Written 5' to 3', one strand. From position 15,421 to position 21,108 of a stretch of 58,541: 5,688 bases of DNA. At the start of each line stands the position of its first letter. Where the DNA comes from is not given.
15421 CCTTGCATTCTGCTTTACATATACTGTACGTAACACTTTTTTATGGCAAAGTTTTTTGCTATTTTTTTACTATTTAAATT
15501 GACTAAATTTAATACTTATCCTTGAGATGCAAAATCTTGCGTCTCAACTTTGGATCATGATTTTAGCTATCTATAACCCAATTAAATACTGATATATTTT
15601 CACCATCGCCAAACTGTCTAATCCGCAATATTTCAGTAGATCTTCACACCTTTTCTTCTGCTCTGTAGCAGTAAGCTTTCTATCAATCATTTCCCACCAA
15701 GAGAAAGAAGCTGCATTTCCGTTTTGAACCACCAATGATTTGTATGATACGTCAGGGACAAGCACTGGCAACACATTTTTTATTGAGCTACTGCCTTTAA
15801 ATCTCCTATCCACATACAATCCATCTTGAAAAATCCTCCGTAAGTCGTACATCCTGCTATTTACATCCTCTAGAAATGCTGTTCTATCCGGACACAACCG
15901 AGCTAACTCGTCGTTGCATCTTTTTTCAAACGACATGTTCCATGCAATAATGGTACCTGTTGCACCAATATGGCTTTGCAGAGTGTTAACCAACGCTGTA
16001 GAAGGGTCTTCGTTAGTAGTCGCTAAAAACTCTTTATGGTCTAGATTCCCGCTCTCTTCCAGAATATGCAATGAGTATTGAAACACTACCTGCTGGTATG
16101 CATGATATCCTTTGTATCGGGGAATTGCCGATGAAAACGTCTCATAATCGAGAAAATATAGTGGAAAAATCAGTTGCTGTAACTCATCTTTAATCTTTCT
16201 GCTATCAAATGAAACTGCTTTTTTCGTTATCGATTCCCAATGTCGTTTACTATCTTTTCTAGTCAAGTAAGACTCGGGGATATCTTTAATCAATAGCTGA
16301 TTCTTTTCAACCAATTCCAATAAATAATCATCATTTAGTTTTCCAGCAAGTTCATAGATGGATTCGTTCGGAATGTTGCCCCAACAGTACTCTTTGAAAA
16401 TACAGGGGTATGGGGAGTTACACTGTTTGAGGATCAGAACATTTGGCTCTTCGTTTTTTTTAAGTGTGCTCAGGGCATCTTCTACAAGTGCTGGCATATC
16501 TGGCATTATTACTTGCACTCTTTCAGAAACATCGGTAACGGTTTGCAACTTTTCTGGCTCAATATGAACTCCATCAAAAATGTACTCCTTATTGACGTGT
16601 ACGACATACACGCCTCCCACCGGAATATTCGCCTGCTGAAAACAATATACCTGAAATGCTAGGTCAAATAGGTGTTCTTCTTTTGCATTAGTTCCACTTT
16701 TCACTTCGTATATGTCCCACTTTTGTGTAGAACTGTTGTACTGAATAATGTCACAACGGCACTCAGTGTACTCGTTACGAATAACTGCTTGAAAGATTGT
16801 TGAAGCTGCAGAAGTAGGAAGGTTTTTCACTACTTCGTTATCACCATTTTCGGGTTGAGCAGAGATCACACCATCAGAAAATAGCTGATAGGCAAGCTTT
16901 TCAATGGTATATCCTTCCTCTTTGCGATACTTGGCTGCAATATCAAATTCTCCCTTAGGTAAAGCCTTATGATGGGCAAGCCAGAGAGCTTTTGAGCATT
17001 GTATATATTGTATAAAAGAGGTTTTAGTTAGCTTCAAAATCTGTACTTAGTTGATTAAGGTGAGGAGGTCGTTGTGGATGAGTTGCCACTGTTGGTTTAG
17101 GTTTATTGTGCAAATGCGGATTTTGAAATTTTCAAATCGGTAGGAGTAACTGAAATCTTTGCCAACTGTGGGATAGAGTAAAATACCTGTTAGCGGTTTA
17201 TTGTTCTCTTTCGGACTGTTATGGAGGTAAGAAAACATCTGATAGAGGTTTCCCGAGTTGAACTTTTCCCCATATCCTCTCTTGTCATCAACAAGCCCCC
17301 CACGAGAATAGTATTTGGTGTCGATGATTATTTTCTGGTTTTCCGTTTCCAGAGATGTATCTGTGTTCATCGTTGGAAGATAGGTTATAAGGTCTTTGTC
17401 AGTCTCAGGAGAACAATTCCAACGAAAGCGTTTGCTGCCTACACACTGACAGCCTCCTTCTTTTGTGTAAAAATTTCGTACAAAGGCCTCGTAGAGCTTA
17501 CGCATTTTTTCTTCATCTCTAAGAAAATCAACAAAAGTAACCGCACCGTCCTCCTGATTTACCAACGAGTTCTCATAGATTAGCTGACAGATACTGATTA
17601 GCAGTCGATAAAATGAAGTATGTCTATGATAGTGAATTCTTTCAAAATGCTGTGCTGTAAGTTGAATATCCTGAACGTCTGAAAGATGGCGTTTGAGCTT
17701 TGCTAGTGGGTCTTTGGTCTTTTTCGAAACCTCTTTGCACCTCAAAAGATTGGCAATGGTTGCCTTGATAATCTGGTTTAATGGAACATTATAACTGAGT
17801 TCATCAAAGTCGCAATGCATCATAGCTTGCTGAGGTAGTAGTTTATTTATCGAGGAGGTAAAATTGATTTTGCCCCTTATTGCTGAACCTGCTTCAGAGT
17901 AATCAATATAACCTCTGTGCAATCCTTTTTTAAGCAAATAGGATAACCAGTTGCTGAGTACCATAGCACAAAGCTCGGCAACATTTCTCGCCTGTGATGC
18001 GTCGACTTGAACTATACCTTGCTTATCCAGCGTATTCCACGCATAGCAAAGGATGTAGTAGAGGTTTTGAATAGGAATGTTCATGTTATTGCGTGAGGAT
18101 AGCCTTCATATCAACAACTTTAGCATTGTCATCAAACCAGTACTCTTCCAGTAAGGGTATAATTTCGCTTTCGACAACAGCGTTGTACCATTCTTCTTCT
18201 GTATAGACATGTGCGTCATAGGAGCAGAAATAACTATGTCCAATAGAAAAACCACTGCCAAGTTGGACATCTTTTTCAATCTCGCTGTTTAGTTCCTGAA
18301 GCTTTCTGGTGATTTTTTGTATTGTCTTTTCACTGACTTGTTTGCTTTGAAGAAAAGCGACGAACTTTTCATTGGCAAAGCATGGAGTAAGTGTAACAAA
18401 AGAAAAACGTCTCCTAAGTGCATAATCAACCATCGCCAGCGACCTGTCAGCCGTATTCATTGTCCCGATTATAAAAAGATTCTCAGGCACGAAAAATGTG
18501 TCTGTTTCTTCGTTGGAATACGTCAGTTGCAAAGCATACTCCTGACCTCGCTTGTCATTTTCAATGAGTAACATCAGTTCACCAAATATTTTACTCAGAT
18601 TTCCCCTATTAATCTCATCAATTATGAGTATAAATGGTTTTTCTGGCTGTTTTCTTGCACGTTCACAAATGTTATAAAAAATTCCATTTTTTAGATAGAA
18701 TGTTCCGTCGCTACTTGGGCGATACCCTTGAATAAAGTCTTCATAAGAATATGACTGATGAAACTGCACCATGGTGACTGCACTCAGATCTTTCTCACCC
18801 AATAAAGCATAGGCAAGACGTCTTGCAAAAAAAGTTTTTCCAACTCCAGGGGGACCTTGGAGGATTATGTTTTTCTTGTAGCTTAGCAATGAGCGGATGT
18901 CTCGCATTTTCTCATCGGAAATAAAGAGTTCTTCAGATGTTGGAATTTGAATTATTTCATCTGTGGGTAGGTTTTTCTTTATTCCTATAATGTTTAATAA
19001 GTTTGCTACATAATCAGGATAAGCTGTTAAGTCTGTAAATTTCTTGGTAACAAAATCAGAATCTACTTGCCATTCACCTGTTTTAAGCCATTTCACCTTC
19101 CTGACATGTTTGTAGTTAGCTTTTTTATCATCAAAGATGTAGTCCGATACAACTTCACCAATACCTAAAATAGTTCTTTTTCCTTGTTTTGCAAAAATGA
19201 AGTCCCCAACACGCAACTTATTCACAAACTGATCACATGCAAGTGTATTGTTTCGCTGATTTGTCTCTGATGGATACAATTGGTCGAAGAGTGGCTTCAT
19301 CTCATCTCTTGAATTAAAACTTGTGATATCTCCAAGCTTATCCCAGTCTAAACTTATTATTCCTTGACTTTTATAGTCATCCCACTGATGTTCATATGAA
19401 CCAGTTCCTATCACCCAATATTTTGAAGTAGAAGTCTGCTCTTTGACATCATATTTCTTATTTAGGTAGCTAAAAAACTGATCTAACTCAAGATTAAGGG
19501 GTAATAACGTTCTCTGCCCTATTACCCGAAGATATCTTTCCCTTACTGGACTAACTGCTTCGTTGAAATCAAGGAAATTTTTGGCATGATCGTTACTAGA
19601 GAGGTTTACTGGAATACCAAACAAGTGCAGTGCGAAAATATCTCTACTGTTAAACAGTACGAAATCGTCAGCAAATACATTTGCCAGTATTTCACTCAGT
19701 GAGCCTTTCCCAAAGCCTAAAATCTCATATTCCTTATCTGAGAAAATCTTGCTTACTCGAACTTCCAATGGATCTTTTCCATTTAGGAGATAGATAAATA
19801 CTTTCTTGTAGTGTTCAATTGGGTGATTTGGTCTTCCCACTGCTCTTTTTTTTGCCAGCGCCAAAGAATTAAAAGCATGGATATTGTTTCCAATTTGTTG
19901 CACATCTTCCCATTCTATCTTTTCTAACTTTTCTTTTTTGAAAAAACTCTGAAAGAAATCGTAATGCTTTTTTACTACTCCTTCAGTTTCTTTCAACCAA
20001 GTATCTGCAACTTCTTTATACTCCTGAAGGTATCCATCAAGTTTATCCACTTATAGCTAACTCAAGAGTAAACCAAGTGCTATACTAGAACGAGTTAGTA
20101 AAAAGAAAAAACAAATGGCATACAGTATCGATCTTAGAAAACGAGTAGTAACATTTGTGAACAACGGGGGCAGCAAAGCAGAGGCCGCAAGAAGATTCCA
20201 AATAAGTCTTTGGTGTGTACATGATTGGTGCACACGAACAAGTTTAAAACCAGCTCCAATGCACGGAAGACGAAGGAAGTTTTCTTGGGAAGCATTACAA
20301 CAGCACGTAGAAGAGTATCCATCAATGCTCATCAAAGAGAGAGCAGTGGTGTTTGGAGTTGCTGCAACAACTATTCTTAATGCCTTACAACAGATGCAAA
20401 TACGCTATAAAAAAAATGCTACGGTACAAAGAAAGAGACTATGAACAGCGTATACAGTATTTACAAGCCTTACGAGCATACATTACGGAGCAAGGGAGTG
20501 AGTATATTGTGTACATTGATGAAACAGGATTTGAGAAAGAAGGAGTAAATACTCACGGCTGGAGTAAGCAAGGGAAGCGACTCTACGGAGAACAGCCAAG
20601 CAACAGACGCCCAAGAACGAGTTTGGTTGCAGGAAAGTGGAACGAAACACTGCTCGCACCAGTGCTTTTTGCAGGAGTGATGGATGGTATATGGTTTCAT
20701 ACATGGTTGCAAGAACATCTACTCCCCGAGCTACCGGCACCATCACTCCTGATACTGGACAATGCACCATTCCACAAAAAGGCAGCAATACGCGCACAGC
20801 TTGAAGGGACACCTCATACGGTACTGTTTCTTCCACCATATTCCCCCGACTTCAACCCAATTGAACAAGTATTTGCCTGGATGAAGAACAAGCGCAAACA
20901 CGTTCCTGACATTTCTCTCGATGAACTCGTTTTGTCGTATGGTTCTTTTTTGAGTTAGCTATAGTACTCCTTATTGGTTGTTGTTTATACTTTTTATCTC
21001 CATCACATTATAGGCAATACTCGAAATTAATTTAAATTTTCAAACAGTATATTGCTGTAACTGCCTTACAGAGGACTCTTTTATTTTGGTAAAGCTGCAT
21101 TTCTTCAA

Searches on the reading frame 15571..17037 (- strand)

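Call 61: search_protein_families(library=pfam, proteins=[window:15571-17037:-], max_evalue=0.0001)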
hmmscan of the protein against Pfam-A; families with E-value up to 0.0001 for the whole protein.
window:15571-17037:- (488 aa): 2 families
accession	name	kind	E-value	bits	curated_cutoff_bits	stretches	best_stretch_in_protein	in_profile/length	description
PF11074.14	DUF2779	-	1.4e-41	142.1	23.3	1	294-418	1-126/126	Domain of unknown function(DUF2779)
PF01930.23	Cas_Cas4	-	9.1e-07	29.5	22.7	0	9-179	6-136/160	Domain of unknown function DUF83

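Call 74: search_protein_families(library=padloc, proteins=[window:15571-17037:-], max_evalue=0.01)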
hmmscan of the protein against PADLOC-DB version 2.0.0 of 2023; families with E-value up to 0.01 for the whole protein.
window:15571-17037:- (488 aa): 4 families
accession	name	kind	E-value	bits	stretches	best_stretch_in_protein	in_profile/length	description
PDLC01611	Cas4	-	6.3e-09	34.3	1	9-179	6-134/158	"CAS-I,CAS-II,CAS-III,CAS-IV,CAS-V,CAS-VI; acquisition_associated"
PDLC01447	Cas4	-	1.2e-06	27.1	1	3-220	5-159/161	"CAS-I,CAS-II,CAS-III,CAS-IV,CAS-V,CAS-VI; acquisition_associated"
PDLC01771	Cas4b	-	0.0001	20.5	0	88-219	48-159/162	-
PDLC01250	Cas4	-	0.00058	18.2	0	9-178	7-145/168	"CAS-I,CAS-II,CAS-III,CAS-IV,CAS-V,CAS-VI; acquisition_associated"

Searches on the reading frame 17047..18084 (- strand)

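Call 61: search_protein_families(library=pfam, proteins=[window:17047-18084:-], max_evalue=0.0001)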
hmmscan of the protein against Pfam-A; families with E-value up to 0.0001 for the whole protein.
window:17047-18084:- (345 aa): 1 family
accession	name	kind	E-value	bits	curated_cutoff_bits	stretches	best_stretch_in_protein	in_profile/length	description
PF10117.15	McrBC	-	2.8e-36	125.5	23.9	1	23-305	50-318/318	McrBC 5-methylcytosine restriction system component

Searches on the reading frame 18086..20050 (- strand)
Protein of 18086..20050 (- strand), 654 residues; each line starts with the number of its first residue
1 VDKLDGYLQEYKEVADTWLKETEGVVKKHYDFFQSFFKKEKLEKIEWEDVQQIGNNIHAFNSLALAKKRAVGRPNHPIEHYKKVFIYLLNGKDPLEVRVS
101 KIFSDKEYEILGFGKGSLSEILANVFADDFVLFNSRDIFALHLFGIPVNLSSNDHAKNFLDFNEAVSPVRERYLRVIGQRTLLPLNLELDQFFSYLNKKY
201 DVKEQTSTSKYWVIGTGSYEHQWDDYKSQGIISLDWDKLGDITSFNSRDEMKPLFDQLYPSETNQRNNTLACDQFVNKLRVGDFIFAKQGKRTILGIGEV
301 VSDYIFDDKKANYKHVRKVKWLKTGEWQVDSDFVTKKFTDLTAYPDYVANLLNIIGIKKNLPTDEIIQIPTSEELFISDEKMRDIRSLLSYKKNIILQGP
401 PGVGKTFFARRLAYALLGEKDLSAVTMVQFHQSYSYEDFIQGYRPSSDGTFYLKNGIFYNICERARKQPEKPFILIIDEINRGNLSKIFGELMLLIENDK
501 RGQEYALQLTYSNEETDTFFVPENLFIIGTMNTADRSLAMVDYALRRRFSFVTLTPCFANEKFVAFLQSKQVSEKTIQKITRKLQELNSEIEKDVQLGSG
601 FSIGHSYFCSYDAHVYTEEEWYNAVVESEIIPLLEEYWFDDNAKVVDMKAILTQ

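Call 61: search_protein_families(library=pfam, proteins=[window:18086-20050:-], max_evalue=0.0001)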
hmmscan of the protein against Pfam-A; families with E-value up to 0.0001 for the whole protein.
window:18086-20050:- (654 aa): 3 families
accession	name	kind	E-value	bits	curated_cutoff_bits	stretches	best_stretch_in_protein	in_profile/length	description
PF07728.20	AAA_5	-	1.3e-25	90.5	22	1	394-549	1-139/139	AAA domain (dynein-related subfamily)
PF20720.3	nSTAND3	-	8.9e-08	32.4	27.2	1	376-483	1-101/155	Novel STAND NTPase 3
PF00004.35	AAA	-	5e-07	30.7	21.2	1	395-552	1-126/131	ATPase family associated with various cellular activities (AAA)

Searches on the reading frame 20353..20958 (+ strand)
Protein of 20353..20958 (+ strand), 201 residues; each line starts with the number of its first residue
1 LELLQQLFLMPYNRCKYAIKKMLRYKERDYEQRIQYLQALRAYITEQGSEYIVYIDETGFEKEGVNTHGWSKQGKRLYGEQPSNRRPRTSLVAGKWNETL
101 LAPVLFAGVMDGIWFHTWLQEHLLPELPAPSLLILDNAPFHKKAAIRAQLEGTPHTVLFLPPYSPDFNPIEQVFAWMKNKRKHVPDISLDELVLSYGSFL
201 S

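Call 61: search_protein_families(library=pfam, proteins=[window:20353-20958:+], max_evalue=0.0001)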
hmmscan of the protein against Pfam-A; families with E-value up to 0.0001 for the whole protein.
window:20353-20958:+ (201 aa): 1 family
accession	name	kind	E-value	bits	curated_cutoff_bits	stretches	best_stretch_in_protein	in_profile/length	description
PF13358.12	DDE_3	-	9e-32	110.4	28.6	1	52-183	2-135/146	DDE superfamily endonuclease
